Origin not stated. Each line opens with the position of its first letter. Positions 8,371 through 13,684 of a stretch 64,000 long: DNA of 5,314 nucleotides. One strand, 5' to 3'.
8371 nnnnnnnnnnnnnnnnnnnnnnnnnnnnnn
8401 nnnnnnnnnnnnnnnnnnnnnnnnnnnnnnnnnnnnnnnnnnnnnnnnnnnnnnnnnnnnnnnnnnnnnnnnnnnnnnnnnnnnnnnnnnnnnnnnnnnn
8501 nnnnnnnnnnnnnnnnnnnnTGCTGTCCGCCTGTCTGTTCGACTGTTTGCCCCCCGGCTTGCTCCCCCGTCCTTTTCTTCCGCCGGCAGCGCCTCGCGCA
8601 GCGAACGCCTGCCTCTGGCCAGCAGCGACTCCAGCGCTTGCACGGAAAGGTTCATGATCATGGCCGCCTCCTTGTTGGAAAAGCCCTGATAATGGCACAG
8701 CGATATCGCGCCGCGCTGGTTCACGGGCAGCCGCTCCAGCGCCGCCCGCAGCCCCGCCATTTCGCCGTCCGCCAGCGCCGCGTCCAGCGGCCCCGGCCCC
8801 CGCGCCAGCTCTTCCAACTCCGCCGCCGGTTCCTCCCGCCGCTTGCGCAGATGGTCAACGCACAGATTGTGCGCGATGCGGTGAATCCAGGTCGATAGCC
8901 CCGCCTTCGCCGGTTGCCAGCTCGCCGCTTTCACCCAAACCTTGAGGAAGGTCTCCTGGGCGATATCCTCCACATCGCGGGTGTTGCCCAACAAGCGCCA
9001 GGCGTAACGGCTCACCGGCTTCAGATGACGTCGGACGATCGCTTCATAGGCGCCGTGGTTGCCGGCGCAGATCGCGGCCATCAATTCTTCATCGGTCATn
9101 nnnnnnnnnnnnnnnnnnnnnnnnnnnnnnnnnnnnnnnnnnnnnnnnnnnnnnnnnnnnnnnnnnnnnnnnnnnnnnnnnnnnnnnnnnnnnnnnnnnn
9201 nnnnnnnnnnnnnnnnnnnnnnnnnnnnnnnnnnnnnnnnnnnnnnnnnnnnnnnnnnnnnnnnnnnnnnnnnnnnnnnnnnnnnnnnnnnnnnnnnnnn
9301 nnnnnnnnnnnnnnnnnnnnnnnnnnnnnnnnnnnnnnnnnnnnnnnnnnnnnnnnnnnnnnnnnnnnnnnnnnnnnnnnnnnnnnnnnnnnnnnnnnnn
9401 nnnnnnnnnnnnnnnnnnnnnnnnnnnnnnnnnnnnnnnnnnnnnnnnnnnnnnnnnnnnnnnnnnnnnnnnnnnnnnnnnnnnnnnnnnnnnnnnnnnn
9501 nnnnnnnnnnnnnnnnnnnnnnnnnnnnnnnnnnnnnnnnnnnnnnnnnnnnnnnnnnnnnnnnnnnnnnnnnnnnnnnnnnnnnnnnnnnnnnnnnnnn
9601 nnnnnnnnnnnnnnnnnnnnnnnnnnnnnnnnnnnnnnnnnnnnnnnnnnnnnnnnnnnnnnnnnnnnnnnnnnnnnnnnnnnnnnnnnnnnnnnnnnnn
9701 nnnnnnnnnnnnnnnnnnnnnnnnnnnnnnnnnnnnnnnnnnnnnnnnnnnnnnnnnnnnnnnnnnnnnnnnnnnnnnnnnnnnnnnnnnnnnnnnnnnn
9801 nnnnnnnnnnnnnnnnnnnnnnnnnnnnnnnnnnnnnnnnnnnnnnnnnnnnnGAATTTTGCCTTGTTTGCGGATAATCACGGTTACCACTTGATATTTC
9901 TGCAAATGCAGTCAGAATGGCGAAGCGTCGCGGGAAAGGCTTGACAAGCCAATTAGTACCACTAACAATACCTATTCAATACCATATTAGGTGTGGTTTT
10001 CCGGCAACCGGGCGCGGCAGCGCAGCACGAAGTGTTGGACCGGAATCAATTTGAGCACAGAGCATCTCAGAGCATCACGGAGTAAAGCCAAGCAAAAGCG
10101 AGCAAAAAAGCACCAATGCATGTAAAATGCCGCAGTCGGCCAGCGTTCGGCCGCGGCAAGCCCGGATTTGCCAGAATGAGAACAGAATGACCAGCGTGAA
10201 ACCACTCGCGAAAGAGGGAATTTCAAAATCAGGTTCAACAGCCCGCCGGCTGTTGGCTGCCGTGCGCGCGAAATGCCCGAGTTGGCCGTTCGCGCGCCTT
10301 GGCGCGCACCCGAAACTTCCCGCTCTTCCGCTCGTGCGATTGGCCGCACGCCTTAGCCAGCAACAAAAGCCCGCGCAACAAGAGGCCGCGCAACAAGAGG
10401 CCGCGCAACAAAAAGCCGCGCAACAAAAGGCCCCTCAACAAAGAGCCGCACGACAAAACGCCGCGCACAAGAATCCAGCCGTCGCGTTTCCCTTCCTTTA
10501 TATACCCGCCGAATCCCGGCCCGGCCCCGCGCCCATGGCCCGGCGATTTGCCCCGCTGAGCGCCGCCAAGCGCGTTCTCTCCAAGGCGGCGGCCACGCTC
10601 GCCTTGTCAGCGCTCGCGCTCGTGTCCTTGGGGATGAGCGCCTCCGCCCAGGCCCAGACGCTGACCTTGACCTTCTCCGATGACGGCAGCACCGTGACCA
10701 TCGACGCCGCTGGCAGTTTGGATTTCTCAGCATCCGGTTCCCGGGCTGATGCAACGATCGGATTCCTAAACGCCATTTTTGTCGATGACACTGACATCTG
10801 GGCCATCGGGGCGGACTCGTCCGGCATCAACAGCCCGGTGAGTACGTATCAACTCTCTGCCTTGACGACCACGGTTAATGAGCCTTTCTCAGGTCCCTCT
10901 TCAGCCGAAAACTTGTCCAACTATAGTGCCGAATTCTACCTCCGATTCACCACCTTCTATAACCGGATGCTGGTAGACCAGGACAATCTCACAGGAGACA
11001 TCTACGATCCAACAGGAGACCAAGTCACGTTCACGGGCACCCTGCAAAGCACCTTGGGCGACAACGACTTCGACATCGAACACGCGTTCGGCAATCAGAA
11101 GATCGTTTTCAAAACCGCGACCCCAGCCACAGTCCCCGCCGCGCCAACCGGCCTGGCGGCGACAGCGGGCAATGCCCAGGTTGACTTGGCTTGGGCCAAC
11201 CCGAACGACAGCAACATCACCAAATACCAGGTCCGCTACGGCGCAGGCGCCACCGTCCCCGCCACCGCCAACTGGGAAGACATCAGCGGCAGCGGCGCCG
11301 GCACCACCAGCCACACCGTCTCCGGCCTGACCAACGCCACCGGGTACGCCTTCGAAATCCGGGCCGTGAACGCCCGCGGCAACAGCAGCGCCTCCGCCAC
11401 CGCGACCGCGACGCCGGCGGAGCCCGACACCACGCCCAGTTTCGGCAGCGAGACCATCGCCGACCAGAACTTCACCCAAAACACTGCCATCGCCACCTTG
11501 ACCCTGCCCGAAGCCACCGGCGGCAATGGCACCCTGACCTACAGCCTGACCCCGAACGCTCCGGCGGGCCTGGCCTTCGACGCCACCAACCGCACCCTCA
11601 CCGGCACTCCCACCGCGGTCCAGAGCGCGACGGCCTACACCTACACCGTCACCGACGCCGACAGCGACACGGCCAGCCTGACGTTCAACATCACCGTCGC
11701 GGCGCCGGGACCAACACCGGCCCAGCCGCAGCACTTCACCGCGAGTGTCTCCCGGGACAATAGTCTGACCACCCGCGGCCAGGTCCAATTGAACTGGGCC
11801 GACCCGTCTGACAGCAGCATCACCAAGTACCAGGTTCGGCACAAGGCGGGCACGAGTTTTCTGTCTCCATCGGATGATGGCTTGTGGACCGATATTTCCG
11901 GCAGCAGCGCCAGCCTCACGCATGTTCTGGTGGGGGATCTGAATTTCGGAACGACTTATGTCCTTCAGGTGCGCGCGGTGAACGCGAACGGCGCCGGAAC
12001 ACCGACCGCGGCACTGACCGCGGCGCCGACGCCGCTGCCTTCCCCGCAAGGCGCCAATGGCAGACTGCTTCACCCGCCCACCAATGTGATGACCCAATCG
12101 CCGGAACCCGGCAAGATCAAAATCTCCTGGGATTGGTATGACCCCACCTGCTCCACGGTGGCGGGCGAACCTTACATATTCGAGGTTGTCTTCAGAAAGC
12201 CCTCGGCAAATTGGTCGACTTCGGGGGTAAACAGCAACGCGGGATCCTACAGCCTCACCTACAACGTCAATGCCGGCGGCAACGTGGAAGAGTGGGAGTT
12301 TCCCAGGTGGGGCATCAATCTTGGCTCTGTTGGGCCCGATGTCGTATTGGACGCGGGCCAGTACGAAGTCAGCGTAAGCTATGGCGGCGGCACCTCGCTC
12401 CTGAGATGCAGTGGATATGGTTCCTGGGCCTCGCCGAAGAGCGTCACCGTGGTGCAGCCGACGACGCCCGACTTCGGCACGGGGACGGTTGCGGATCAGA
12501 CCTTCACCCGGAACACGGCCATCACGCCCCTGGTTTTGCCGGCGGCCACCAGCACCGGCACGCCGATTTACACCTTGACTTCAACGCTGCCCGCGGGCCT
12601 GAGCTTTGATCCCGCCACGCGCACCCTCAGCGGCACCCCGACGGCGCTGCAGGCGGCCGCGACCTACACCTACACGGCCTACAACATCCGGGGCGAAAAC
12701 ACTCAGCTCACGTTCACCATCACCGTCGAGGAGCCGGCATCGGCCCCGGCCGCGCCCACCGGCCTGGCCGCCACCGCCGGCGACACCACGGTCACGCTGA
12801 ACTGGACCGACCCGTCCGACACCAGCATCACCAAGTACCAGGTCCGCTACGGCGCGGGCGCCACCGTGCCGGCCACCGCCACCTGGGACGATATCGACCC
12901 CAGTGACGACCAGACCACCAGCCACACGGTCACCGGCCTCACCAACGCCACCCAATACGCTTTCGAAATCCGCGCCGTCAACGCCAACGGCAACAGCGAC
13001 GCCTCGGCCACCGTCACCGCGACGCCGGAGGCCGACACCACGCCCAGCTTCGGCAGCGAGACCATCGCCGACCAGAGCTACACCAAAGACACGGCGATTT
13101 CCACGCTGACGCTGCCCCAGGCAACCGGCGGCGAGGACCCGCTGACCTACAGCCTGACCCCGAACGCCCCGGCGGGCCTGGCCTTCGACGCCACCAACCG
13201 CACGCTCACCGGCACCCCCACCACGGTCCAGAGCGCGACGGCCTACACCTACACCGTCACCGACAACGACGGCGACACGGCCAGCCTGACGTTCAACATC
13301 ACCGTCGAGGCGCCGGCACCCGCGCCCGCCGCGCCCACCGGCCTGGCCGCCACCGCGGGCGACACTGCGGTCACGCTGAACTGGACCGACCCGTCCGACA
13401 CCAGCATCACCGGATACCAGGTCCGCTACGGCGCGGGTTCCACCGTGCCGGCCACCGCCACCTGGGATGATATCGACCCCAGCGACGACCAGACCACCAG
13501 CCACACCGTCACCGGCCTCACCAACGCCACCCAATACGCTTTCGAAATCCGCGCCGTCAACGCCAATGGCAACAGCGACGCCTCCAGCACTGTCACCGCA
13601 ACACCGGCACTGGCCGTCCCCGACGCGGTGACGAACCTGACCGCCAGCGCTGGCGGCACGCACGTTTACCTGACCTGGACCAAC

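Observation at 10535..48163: ~12.5k-codon single gene joining a Sec signal, an FN3/Ig/cadherin 'stalk' and a C-terminal autotransporter-type barrel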

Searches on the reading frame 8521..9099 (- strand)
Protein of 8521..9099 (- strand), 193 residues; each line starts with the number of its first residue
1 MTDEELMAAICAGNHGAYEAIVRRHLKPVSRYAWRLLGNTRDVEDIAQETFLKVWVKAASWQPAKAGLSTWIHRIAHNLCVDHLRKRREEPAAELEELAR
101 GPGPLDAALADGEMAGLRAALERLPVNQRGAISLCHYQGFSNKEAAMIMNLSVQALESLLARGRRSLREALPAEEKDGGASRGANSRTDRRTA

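Call 13: search_protein_families(library=pfam, proteins=[window:8521-9099:-], max_evalue=0.001)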
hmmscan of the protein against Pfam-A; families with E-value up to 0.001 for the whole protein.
window:8521-9099:- (193 aa): 5 families
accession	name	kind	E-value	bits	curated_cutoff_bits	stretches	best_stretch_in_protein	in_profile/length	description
PF04542.20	Sigma70_r2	-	1.3e-20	73.4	24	1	21-88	1-69/71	Sigma-70 region 2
PF08281.18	Sigma70_r4_2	-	8.6e-12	45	25.7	1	117-167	4-54/54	Sigma-70, region 4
PF04545.22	Sigma70_r4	-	2.3e-05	24.2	24.1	1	120-169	1-50/50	Sigma-70, region 4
PF22233.2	PhyR_sigma-like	-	0.00026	21.2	27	1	121-162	1-42/50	Response regulator PhyR, sigma-like domain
PF07638.17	Sigma70_ECF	-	0.0004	20.8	21.1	0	116-169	128-181/185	ECF sigma factor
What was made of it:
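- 8521..9693 (-): divergently transcribed EF-hand Ca-binding protein (9127-9693) and ECF sigma factor (8521-9099); context and possible regulators, no link shown. Pfam (call 13)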

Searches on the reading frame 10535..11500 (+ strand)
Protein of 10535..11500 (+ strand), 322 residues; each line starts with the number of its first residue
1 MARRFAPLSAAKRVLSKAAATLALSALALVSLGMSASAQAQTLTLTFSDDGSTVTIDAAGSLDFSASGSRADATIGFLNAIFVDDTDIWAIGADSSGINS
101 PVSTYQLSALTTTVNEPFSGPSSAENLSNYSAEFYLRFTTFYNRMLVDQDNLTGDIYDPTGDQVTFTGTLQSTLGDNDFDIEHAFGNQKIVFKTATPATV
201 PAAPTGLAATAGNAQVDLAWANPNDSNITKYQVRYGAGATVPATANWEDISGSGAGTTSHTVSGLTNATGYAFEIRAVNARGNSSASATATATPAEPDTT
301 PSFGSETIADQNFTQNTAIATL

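Call 8: search_protein_families(library=ncbifam, proteins=[window:10535-11500:+], max_evalue=1)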
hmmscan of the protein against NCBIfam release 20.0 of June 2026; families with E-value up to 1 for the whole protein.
window:10535-11500:+ (322 aa): 2 families
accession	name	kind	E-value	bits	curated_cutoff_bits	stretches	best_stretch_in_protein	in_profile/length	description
NF041611.1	exoglucan_CbhB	equivalog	6.7e-08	31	1950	1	185-301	686-796/997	exoglucanase CbhB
NF045522.1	MXAN_2561_fam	equivalog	3.3e-05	23.5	150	1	200-295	168-259/304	MXAN_2561 family MXYO-CTERM-anchored protein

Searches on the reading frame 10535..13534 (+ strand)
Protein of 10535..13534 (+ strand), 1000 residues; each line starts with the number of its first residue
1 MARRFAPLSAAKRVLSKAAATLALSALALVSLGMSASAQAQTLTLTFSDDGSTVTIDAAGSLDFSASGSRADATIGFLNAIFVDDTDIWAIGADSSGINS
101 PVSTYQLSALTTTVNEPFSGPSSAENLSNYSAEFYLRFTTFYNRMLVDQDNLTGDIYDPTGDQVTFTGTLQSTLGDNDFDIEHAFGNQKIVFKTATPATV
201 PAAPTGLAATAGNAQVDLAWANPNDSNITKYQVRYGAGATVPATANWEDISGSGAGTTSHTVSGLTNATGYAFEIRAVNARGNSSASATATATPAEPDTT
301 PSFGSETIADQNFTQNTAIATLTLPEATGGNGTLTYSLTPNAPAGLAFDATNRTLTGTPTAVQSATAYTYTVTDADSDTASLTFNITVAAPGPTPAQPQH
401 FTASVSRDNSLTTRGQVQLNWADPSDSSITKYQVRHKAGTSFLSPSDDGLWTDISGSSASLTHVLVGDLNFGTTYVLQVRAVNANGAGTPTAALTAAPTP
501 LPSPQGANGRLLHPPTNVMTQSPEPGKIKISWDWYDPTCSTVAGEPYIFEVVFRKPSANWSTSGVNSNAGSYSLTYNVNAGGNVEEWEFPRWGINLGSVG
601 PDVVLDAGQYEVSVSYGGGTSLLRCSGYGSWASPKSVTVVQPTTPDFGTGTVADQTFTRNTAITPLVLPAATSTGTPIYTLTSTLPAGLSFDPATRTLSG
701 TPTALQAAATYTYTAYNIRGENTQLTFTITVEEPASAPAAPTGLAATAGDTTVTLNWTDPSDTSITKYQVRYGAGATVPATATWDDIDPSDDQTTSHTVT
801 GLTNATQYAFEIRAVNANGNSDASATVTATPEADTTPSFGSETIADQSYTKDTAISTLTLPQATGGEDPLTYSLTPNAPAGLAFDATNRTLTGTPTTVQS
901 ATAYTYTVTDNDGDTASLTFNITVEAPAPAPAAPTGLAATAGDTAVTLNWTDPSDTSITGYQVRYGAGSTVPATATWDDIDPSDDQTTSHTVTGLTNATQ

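Call 4: search_protein_families(library=pfam, proteins=[window:10535-13534:+], max_evalue=0.01)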
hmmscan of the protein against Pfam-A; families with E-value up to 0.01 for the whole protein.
window:10535-13534:+ (1000 aa): 10 families
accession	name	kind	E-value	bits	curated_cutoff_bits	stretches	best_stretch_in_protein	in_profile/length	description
PF00041.27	fn3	-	9e-42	141.6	25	4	740-829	2-83/84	Fibronectin type III domain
PF05345.18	He_PIG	-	2.2e-24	86.1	24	3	307-389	7-96/96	Putative Ig domain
PF25059.1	FN3_DSCAM-DSCAML_C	-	1.6e-17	64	39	3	757-830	13-80/89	DSCAM/DSCAML C-terminal Fn3-like domain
PF16389.11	DUF4998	-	5.4e-12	46.1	29.1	1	203-293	22-108/199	Domain of unknown function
PF16656.11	Pur_ac_phosph_N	-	2.4e-11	44.4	30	1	744-820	6-85/93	Purple acid Phosphatase, N-terminal domain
PF16323.11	DUF4959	-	3.2e-10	40.7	32.9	1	198-294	16-106/106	Domain of unknown function (DUF4959)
PF10179.15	NDNF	-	1.1e-05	26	27.3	0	793-828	87-122/127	Neuron-derived neurotrophic factor, first Fn(III) domain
PF16990.11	CBM_35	-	0.00011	23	28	0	348-437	3-96/121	Carbohydrate binding module (family 35)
PF21686.3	LigD_Prim-Pol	-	0.0019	18.3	27.4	0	760-799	202-243/254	LigD, primase-polymerase domain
PF21466.3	GH101_dom-5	-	0.0053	17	27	0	788-834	39-82/145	Endo-alpha-N-acetylgalactosaminidase, domain 5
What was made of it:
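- On Type Ve inverse autotransporters: The N-terminal 1,000 aa show only fn3, He_PIG and DUF4998-like hits (call 4).
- Closest known: Inverse autotransporters. Different: The Pfam scan found no N-terminal barrel here (call 4).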
